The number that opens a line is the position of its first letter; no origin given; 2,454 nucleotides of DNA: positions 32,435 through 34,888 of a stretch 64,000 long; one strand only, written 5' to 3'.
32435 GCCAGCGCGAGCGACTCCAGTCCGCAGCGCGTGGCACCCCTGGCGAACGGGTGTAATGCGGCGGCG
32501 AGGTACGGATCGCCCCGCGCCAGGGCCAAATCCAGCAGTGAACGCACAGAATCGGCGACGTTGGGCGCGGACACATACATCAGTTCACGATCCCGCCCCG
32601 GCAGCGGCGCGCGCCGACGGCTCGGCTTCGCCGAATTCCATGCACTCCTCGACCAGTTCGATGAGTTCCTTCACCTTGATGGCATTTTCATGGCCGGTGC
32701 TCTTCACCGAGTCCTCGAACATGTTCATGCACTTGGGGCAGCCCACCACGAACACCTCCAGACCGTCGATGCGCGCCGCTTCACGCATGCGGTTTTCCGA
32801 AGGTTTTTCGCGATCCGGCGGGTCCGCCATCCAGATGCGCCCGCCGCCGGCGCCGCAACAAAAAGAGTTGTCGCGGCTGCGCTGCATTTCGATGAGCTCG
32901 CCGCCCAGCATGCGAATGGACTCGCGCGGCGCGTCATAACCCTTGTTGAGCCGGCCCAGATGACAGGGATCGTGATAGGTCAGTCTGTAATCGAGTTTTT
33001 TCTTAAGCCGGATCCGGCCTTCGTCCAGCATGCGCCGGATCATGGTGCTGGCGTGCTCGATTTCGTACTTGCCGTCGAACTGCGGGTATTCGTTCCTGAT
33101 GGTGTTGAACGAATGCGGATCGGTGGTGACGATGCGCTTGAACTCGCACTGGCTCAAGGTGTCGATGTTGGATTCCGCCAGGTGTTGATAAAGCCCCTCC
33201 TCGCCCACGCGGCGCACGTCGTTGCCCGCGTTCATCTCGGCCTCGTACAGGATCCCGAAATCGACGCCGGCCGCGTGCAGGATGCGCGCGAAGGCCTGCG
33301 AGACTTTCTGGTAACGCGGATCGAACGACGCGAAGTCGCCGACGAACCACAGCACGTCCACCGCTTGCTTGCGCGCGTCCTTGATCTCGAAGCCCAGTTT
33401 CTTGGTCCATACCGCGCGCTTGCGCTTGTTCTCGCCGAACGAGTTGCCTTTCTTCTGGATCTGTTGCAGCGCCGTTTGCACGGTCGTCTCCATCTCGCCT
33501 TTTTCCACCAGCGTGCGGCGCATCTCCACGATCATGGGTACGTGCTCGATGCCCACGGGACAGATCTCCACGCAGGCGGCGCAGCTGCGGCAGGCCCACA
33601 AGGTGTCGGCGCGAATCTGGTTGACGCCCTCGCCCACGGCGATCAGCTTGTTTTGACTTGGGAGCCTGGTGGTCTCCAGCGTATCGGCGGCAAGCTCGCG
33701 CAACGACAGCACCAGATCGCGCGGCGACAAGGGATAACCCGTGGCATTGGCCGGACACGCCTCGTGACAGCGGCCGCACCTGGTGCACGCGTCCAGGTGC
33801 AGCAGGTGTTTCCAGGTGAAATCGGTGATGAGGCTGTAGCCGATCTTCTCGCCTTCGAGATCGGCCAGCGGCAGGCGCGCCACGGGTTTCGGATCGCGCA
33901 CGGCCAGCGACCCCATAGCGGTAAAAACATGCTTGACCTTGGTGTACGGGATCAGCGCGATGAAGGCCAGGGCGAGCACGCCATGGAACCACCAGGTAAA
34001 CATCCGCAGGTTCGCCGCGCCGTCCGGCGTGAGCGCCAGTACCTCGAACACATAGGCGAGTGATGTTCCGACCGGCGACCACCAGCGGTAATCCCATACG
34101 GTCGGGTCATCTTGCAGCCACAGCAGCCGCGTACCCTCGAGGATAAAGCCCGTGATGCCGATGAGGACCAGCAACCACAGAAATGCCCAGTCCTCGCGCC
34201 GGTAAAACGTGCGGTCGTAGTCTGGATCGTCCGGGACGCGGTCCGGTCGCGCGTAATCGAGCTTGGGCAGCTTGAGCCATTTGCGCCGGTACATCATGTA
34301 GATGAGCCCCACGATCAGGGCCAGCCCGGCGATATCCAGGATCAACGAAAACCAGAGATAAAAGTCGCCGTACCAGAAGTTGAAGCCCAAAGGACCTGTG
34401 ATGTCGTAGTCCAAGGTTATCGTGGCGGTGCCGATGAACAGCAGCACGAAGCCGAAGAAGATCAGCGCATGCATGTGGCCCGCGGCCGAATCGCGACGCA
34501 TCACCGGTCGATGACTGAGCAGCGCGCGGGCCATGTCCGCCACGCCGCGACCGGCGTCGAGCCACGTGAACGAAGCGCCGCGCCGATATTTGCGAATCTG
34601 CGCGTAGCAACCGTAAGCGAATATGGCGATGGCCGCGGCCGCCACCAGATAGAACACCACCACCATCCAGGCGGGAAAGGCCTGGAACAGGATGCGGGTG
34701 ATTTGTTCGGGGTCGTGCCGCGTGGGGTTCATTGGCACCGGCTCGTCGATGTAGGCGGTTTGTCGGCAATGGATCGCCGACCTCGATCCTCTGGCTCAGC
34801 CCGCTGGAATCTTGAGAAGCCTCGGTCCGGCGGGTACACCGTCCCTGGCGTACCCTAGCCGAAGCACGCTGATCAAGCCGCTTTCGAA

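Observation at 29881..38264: Dimethylglycine-demethylase-like operon (gcvT-like, dgcA-like, dgcB-like, etfBA) in which etfB has lost its 5' end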

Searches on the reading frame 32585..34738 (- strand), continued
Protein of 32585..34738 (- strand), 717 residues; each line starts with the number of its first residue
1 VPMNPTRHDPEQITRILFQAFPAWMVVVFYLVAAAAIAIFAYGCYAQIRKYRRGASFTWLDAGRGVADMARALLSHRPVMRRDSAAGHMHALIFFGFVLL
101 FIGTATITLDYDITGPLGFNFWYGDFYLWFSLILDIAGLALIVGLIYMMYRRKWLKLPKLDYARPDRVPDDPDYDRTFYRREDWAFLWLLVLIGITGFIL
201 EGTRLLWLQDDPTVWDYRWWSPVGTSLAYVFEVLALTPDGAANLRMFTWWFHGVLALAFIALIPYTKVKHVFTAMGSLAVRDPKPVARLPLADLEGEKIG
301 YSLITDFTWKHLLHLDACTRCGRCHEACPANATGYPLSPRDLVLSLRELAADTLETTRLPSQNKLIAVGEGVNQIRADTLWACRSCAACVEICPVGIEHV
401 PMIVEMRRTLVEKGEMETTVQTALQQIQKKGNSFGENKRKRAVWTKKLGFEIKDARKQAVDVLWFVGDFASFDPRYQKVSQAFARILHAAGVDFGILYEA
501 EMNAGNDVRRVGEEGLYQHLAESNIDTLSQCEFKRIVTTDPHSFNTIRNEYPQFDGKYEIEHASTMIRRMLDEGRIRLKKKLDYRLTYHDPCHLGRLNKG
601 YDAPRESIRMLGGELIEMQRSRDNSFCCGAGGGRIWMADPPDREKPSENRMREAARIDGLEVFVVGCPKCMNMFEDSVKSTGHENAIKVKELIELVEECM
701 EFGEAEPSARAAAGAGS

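Call 61: find_encoding_contigs(protein=P0171, flank=9000, max_places=1)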
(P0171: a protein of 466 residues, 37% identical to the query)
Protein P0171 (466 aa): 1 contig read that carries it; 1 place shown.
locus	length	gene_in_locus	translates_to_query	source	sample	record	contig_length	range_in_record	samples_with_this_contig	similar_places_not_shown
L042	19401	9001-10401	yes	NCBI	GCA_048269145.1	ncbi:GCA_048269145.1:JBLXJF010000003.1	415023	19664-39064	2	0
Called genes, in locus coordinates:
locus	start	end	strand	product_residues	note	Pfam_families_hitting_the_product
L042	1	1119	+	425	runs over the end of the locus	PF13657:Couple_hipA, PF07804:HipA_C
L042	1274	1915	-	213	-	PF01810:LysE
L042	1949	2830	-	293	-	-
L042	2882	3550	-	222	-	-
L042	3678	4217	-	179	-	-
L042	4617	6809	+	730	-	PF00724:Oxidored_FMN, PF07992:Pyr_redox_2, PF13450:NAD_binding_8 (weak), PF22620:OYE-like_second_a-b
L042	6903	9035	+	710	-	PF00037:Fer4 (weak), PF12797:Fer4_2 (faint), PF13183:Fer4_8, PF13237:Fer4_10, PF12838:Fer4_7 (faint), PF13187:Fer4_9, PF13484:Fer4_16 (faint), PF02754:CCG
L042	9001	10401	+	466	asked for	PF01816:LRV (faint), PF25591:LRV_2 (faint), PF02985:HEAT (faint)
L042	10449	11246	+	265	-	PF01012:ETF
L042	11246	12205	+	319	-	PF01012:ETF, PF00766:ETF_alpha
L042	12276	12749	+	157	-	PF00885:DMRL_synthase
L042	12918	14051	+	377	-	PF01571:GCV_T, PF08669:GCV_T_C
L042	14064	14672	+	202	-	PF22290:DmmA-like_N, PF22289:DmmA-like_C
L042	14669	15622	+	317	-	PF00175:NAD_binding_1 (faint), PF22290:DmmA-like_N, PF00111:Fer2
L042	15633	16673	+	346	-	PF11927:HODM_asu-like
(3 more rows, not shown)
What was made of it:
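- In Methylophaga the same module sits beside dimethylamine-monooxygenase-like genes, which points to methylated-amine rather than betaine catabolism (call 61).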

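Call 72: predict_structure(alignment_id=A2)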
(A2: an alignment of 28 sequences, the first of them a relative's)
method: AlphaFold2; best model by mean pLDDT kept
length: 497 residues; sequences in the alignment: 28
mean_pLDDT: 91.9   pTM: 0.82
mean pLDDT of the five models: 91.9, 90.7, 90.7, 90.3, 90.0
residues with pLDDT >= 90: 427; 70-90: 38; 50-70: 6; < 50: 26
segments of 3 or more residues with pLDDT < 50: 1-24
pLDDT, mean of each block of 10 residues (from residue 1): 29 40 48 85 96 95 95 93 94 92 94 96 91 96 96 95 97 94 96 97 97 97 98 98 96 98 95 89 97 93 98 97 98 98 97 98 98 96 97 97 98 98 97 98 97 96 96 94 84 84
secondary structure, 60 per line:
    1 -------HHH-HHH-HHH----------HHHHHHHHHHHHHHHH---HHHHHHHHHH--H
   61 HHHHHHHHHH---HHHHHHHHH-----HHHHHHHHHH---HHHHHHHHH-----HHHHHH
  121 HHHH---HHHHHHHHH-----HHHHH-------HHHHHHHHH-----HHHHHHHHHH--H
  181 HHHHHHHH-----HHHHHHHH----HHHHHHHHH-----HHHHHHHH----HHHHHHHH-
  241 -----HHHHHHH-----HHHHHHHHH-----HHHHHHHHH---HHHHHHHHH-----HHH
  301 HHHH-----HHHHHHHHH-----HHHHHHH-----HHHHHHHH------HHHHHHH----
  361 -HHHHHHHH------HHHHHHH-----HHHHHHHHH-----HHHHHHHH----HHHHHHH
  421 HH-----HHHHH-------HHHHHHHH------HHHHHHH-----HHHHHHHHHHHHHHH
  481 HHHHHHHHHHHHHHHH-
elements in order: H29-44 H48-57 H60-70 H74-82 H88-97 H101-109 H115-124 H128-136 H142-146 H154-162 H168-177 H180-188 H194-201 H206-214 H220-227 H232-239 H246-252 H258-266 H272-280 H284-292 H298-304 H310-318 H324-330 H336-343 H350-356 H362-369 H376-382 H388-396 H402-409 H414-422 H428-432 H440-447 H454-460 H466-496

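Call 74: fold_search(model_id=the predicted structure, library=pdb)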
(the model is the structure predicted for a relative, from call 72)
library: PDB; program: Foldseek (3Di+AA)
matches with E <= 10: 1080; with E <= 0.001: 110
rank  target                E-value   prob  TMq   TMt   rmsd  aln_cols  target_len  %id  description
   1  9mf5_A                2.3e-07  1.00  0.35  0.31  17.1       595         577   13  CryoEM structure of the Protein Phosphatase 2A (Abeta-B56gamma-Calpha) holoenzyme complex (released 2025-07-09)
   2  2npp_A                2.5e-07  1.00  0.30  0.27  15.7       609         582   15  Structure of the Protein Phosphatase 2A Holoenzyme (released 2006-12-12)
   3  8u89_A                3.0e-07  1.00  0.33  0.30  15.3       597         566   14  The structure of the PP2A-B56Delta holoenzyme mutant - E197K (released 2024-01-10)
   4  7pks_p                3.9e-07  1.00  0.39  0.35  13.8       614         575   14  Structural basis of Integrator-mediated transcription regulation (released 2021-12-08)
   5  8u1x_A                4.1e-07  1.00  0.37  0.33  15.8       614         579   14  The structure of the PP2A-B56Delta holoenzyme mutant - E197K (released 2024-01-17)
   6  2pkg_A                4.8e-07  1.00  0.26  0.23  20.4       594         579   14  Structure of a complex between the A subunit of protein phosphatase 2A and the small t antigen of SV40 (released 2007-05-15)
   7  1b3u_A                5.1e-07  1.00  0.35  0.31  22.2       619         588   14  CRYSTAL STRUCTURE OF CONSTANT REGULATORY DOMAIN OF HUMAN PP2A, PR65ALPHA (released 1999-04-12)
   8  6ef4                  5.5e-07  1.00  0.26  0.23  18.7       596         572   13  Crystal structure of mouse PP2A Aalpha P179R mutant (released 2019-06-26)
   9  8uwb_D                6.0e-07  1.00  0.33  0.30  15.1       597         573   13  Crystal structure of PP2A PPP2R1A-PPP2CA-PPP2R5E phosphatase. (released 2024-04-17)
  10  8uo5_A                6.7e-07  1.00  0.34  0.30  16.1       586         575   14  Protein Phosphatase 2A B55 subunit in complex with IER5 (released 2025-03-26)
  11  8rbx_p                6.7e-07  1.00  0.36  0.32  14.7       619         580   15  Structure of Integrator-PP2A bound to a paused RNA polymerase II-DSIF-NELF-nucleosome complex (released 2024-02-07)
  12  2pf4_C                1.3e-06  1.00  0.37  0.33  16.3       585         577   16  Crystal structure of the full-length simian virus 40 small t antigen complexed with the protein phosphatase 2A Aalpha  (released 2007-08-07)
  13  2ie3_A                1.3e-06  1.00  0.31  0.28  16.4       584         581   14  Structure of the Protein Phosphatase 2A Core Enzyme Bound to Tumor-inducing Toxins (released 2006-11-07)
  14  4rv1_C                1.3e-06  1.00  0.17  0.19  21.2       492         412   16  Crystal Structure of Engineered Protein. Northeast Structural Genomics Consortium (NESG) Target OR497. (released 2014-12-10)
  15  8uwb_A                1.4e-06  1.00  0.28  0.24  17.5       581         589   14  Crystal structure of PP2A PPP2R1A-PPP2CA-PPP2R5E phosphatase. (released 2024-04-17)
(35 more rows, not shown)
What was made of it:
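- On LRV / HEAT-like alpha-solenoid repeat proteins: The best Foldseek hits are the PP2A A subunit and importin-alpha, at low TM-score (call 74).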

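Call 84: search_protein_families(library=pfam, proteins=[window:32585-34738:-], max_evalue=10)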
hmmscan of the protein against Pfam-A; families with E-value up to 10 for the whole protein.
window:32585-34738:- (717 aa): 23 families
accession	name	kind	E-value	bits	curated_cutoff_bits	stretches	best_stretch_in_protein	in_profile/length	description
PF02754.22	CCG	-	2.2e-21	76.2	20.6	2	587-674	2-84/85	Cysteine-rich domain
PF13187.11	Fer4_9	-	3.4e-10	40.2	27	1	317-396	1-50/52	4Fe-4S dicluster domain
PF13237.11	Fer4_10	-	3.5e-10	40.1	25.5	1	314-394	5-53/53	4Fe-4S dicluster domain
PF13183.11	Fer4_8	-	7.5e-10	39.7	27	1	315-397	2-68/68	4Fe-4S dicluster domain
PF13484.11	Fer4_16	-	1.5e-07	32.5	30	2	318-336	2-20/66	4Fe-4S double cluster binding domain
PF00037.32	Fer4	-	7.2e-07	29.2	21.1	2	315-332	5-22/24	4Fe-4S binding domain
PF12838.12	Fer4_7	-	6e-06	27.1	27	1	318-397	2-52/52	4Fe-4S dicluster domain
PF12797.12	Fer4_2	-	1.2e-05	25.3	24.5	2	309-330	1-22/22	4Fe-4S binding domain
PF02665.19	Nitrate_red_gam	-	7.2e-05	22.9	22.9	1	180-278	120-206/217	Nitrate reductase gamma subunit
PF14697.11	Fer4_21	-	0.00018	22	35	2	316-331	6-21/59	4Fe-4S dicluster domain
PF12837.12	Fer4_6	-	0.0012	19.2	25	2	316-332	7-23/24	4Fe-4S binding domain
PF12800.12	Fer4_4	-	0.0014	19.2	24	2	316-330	2-16/17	4Fe-4S binding domain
PF13534.11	Fer4_17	-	0.0025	18.8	22.2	3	317-397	1-60/61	4Fe-4S dicluster domain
PF13746.11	Fer4_18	-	0.003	18.2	27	1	370-398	48-76/114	4Fe-4S dicluster domain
PF17179.9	Fer4_22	-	0.0064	17.7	27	1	310-331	73-94/95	4Fe-4S dicluster domain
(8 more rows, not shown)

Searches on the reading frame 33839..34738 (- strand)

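Call 84: search_protein_families(library=pfam, proteins=[window:33839-34738:-], max_evalue=10)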
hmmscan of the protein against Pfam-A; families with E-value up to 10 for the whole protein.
window:33839-34738:- (300 aa): 3 families
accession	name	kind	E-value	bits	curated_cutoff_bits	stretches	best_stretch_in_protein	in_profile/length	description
PF02665.19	Nitrate_red_gam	-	0.00019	21.5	22.9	1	180-279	120-207/217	Nitrate reductase gamma subunit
PF25587.1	Rv2743c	-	0.03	14.4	27.7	0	21-53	54-85/237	Rv2743c family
PF08114.16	PMP1_2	-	1.5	9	22.3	1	19-53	4-38/43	ATPase proteolipid family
